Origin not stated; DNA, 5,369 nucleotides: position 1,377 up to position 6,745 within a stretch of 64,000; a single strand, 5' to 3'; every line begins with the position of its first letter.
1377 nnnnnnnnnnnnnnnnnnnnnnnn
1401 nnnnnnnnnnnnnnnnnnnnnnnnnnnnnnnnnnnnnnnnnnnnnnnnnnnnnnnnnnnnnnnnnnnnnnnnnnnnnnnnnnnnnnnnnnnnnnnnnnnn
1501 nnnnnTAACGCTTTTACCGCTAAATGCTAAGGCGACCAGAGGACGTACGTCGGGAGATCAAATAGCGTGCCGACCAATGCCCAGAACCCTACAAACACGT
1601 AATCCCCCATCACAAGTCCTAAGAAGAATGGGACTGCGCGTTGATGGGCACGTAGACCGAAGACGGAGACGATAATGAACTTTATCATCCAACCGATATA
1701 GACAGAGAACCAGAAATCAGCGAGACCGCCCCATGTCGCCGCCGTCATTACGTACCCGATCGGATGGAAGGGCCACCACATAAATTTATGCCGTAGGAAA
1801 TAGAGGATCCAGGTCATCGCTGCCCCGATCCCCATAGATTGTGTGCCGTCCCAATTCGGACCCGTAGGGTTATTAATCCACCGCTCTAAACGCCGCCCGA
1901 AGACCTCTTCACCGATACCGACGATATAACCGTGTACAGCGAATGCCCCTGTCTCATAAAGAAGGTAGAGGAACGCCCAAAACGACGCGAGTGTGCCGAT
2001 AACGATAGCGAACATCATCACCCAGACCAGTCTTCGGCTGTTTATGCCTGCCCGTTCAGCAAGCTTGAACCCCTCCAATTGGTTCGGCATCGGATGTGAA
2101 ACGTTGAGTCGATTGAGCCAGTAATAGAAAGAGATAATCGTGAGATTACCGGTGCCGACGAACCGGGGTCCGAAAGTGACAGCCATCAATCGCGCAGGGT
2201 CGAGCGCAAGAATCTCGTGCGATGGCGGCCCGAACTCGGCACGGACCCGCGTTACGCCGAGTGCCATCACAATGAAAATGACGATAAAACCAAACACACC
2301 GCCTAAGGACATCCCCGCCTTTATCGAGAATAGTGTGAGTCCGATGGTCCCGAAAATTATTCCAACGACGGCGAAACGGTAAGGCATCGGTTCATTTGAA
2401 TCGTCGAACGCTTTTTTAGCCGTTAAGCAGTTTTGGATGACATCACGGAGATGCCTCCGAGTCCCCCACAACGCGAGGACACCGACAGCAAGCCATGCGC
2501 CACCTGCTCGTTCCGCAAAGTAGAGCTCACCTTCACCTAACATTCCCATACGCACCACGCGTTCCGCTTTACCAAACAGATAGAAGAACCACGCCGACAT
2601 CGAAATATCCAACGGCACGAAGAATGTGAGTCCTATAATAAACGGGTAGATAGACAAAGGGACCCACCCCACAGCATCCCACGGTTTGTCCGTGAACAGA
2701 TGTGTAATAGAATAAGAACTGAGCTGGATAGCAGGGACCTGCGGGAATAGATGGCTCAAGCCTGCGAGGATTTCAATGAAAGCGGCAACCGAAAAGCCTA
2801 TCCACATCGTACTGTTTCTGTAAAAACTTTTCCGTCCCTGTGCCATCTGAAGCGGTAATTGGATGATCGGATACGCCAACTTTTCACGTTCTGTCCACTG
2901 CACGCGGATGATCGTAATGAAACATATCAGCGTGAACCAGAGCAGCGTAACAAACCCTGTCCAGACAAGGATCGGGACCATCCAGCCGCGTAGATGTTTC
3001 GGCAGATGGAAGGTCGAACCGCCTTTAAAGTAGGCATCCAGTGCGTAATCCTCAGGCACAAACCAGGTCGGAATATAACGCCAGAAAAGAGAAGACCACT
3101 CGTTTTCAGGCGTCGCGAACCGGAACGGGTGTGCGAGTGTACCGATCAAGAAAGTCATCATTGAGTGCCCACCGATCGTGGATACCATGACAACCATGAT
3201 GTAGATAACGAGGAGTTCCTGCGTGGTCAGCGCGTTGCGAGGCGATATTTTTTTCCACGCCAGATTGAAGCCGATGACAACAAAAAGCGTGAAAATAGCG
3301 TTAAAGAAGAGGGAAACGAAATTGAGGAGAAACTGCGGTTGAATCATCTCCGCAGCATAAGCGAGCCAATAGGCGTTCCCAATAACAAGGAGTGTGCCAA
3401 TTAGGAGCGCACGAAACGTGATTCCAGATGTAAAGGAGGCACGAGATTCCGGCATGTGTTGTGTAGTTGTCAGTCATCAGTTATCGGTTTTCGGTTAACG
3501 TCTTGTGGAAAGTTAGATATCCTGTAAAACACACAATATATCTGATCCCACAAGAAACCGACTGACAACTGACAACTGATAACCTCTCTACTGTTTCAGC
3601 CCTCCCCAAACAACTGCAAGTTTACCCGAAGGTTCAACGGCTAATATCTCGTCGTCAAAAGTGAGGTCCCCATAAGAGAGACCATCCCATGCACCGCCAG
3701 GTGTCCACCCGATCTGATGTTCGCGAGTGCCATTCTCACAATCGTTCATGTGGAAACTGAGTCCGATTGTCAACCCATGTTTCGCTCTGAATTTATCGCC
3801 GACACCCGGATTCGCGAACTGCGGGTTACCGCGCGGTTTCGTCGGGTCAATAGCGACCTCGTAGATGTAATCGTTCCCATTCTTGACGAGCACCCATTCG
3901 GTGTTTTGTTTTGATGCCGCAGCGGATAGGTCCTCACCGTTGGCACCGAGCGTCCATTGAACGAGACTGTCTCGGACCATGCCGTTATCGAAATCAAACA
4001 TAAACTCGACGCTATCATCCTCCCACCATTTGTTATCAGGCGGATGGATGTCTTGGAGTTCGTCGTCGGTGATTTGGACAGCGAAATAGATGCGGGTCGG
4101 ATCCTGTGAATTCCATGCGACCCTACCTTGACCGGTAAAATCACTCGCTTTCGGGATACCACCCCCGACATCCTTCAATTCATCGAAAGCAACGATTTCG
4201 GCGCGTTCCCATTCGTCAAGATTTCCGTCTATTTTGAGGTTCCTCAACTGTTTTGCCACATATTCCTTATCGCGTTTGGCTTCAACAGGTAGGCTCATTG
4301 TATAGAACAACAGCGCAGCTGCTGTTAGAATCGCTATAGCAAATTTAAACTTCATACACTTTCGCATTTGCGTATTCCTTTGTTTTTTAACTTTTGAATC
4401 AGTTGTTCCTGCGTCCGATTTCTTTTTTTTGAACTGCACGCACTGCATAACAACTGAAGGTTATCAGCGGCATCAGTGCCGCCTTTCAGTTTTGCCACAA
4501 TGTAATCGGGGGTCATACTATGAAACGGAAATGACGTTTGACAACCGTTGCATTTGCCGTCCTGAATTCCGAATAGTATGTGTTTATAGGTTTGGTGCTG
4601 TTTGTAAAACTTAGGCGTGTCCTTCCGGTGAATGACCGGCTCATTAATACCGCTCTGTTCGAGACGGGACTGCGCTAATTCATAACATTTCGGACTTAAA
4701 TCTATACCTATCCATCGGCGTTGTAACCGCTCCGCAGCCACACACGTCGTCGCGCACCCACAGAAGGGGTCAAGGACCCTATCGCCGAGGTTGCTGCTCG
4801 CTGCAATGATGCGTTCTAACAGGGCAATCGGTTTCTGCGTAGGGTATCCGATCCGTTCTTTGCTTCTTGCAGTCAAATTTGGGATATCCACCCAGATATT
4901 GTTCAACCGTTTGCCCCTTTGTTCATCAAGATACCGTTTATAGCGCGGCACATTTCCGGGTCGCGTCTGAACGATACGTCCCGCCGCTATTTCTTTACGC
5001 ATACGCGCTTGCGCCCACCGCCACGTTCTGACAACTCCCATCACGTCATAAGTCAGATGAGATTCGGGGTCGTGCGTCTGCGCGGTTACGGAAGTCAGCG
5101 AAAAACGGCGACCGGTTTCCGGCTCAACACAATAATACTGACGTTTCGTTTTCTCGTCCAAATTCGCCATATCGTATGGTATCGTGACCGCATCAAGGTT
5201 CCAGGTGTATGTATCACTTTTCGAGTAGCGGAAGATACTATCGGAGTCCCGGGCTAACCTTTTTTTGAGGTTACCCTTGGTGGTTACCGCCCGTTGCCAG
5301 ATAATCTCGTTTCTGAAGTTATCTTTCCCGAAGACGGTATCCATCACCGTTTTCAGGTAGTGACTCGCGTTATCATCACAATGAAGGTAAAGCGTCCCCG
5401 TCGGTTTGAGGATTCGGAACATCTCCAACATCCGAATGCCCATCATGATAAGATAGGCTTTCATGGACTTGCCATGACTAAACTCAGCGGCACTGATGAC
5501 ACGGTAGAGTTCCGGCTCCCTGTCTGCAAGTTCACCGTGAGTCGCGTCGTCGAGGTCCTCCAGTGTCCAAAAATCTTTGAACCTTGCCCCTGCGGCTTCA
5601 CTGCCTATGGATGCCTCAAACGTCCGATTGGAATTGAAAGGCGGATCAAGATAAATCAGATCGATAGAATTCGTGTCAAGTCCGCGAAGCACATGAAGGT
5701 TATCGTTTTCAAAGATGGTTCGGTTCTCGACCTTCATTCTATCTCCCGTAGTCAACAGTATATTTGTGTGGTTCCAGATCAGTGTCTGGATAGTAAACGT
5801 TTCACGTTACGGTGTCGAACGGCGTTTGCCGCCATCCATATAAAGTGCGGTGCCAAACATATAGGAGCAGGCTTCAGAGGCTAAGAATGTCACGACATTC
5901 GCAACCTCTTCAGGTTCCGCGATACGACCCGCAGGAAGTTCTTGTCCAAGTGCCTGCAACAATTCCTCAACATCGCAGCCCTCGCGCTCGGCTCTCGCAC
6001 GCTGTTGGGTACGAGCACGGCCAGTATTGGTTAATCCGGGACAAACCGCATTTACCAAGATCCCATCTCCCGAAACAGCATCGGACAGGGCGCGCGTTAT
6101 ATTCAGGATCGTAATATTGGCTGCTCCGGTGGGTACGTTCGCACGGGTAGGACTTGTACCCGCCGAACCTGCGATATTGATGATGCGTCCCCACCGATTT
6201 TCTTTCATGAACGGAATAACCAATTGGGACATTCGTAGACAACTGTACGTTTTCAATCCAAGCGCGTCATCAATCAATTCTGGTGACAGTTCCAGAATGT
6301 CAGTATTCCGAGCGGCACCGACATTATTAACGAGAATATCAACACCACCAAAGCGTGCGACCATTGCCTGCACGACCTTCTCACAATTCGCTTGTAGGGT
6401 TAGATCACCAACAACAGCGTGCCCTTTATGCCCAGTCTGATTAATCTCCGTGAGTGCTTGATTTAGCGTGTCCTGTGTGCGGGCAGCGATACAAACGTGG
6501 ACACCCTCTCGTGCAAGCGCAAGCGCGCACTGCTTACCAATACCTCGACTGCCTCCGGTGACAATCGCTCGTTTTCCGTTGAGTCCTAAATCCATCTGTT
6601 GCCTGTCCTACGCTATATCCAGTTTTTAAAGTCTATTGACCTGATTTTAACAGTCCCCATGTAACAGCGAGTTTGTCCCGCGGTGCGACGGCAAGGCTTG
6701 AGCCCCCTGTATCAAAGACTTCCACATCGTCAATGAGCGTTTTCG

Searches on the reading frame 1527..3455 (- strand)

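Call 55: search_protein_families(library=pfam, proteins=[window:1527-3455:-], max_evalue=0.001)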
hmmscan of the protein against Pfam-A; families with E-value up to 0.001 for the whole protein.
window:1527-3455:- (642 aa): 2 families
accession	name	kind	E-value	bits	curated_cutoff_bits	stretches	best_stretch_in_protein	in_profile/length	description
PF20581.3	DUF6785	-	7e-154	513.5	25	1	13-503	1-498/498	Family of unknown function (DUF6785)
PF20580.3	DUF6784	-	1.2e-28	99.7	26.4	1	540-640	3-100/101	Domain of unknown function (DUF6784)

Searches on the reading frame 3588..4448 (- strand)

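Call 55: search_protein_families(library=pfam, proteins=[window:3588-4448:-], max_evalue=0.001)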
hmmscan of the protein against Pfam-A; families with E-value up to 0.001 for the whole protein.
window:3588-4448:- (286 aa): 1 family
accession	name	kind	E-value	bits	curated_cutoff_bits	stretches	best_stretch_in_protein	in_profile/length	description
PF06452.16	CBM9_1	-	9.6e-16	58.6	23.4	1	73-249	1-164/185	Carbohydrate family 9 binding domain-like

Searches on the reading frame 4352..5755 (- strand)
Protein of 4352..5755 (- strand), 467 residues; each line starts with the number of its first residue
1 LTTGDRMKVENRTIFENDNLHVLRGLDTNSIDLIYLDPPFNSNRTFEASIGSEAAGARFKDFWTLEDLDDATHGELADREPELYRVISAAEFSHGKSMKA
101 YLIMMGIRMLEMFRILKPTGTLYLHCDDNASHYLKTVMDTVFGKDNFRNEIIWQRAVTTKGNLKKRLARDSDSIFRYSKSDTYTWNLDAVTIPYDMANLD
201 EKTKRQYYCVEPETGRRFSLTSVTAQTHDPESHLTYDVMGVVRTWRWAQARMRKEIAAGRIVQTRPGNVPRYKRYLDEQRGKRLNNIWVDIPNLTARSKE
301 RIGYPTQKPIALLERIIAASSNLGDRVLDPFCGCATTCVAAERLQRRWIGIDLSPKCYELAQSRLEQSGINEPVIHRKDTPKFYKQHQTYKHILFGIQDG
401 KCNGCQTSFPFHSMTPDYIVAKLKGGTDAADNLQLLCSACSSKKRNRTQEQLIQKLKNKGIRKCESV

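Call 55: search_protein_families(library=pfam, proteins=[window:4352-5755:-], max_evalue=0.001)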
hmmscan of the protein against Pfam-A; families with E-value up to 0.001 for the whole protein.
window:4352-5755:- (467 aa): 7 families
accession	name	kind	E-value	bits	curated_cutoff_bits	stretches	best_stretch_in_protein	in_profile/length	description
PF01555.25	N6_N4_Mtase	-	3.2e-44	151.9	26.7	1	31-362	1-220/221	DNA methylase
PF14279.12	HNH_5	-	1.8e-09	37.8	27.5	1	402-456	1-55/56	HNH endonuclease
PF01844.29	HNH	-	1.5e-07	31.8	21.4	1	402-447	1-47/47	HNH endonuclease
PF03602.21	Cons_hypoth95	-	2.9e-05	24.2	24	0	8-47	88-130/182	Conserved hypothetical protein 95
PF02086.21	MethyltransfD12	-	8.3e-05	22.9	22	0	312-389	8-94/253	D12 class N6 adenine-specific DNA methyltransferase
PF13847.12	Methyltransf_31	-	0.00017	21.8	27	0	324-384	4-67/145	Methyltransferase domain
PF13649.12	Methyltransf_25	-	0.00046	21.3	27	0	327-389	1-64/97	Methyltransferase domain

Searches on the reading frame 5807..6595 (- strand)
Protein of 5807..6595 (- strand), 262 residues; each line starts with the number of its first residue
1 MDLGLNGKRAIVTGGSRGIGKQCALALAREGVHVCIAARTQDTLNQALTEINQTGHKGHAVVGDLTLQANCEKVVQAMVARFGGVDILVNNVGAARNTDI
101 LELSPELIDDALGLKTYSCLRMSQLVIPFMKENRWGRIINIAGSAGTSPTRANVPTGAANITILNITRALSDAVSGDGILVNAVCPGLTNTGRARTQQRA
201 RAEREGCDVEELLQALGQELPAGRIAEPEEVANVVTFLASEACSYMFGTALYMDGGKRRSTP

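Call 4: search_protein_families(library=pfam, proteins=[window:5807-6595:-], max_evalue=0.01)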
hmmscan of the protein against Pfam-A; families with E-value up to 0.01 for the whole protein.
window:5807-6595:- (262 aa): 5 families
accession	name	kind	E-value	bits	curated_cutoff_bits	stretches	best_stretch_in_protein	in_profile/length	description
PF13561.12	adh_short_C2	-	1.2e-47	162.9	27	1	17-256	6-234/236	Enoyl-(Acyl carrier protein) reductase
PF00106.31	adh_short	-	9.3e-45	153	26.6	1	8-198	1-191/195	short chain dehydrogenase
PF08659.16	KR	-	1.9e-07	31.6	22.6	1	11-126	4-123/180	KR domain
PF01370.27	Epimerase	-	0.0026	17.6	20.9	0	11-76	2-61/240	NAD dependent epimerase/dehydratase family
PF03435.24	Sacchrp_dh_NADP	-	0.0073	17.1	25.1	0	17-103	7-87/129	Saccharopine dehydrogenase NADP binding domain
